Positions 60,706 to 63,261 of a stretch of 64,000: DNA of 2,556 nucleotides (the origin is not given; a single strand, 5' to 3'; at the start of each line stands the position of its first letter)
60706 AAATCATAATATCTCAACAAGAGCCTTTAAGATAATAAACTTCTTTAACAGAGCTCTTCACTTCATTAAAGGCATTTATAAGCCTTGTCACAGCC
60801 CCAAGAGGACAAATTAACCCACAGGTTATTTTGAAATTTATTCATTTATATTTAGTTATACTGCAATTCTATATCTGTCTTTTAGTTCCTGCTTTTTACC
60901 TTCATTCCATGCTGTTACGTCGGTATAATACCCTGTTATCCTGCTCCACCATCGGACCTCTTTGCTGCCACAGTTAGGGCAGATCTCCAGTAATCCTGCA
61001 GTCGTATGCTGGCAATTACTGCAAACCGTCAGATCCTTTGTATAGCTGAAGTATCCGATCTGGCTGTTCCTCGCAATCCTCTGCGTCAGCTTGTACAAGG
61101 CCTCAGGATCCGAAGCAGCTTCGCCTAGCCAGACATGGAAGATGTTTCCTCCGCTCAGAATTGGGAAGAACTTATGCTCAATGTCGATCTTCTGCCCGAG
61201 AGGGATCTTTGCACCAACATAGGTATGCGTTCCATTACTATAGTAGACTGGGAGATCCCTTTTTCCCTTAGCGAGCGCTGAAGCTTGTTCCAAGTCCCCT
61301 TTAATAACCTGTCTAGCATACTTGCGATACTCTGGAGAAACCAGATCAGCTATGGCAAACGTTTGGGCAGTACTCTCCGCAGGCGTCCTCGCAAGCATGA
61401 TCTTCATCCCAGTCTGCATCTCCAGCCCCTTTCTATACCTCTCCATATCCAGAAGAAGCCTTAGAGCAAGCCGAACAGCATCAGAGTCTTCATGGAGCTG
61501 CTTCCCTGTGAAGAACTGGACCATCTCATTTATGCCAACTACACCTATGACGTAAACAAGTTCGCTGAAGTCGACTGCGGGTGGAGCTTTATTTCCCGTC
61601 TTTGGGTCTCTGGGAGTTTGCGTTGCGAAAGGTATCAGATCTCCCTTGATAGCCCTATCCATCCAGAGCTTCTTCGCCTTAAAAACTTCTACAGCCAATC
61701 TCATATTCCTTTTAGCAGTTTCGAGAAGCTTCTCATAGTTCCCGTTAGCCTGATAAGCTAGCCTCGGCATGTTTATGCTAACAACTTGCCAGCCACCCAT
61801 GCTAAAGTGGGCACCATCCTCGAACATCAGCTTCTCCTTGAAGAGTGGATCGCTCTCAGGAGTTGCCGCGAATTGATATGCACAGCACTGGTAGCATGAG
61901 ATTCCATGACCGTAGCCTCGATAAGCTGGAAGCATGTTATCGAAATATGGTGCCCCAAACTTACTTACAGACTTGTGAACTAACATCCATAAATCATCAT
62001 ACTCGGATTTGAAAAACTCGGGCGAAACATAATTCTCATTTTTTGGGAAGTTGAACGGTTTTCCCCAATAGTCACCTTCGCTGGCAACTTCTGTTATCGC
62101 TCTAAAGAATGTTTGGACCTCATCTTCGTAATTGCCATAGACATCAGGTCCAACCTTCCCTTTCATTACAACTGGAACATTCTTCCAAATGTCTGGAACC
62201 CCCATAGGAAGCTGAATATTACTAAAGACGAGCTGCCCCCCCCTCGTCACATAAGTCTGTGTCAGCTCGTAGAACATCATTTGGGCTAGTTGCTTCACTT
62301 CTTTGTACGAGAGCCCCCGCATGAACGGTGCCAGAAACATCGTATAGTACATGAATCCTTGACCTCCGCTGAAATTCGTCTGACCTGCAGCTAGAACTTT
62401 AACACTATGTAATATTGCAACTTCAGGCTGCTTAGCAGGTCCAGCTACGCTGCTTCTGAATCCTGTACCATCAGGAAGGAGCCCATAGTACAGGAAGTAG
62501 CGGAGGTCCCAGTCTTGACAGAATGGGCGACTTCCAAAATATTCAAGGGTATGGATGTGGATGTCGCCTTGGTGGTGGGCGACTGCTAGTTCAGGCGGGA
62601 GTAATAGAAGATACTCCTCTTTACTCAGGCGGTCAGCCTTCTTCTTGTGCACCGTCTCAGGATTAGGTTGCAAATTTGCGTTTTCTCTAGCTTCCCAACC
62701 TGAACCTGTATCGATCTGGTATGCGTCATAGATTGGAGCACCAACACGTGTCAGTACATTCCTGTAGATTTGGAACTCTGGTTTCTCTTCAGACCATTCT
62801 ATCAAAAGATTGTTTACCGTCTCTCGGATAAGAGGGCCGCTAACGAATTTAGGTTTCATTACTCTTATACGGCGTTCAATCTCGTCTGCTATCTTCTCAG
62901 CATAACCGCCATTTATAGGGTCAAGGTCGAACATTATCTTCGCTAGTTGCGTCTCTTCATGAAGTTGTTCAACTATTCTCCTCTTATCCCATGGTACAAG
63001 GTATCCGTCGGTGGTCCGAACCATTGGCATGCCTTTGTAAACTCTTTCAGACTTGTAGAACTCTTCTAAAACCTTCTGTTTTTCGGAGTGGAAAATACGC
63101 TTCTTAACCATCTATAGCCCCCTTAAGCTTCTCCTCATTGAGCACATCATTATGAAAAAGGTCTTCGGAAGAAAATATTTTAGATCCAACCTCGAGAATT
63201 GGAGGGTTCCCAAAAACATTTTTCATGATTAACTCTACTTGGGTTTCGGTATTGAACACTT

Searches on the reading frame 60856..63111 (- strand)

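Call 27: search_protein_families(library=pfam, proteins=[window:60856-63111:-], max_evalue=0.00001)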
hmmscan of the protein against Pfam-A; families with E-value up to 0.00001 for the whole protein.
window:60856-63111:- (751 aa): 1 family
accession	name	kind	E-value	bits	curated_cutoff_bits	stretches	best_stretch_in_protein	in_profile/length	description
PF13597.11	NRDD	-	1.4e-141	473.4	26.2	1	143-747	1-560/562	Anaerobic ribonucleoside-triphosphate reductase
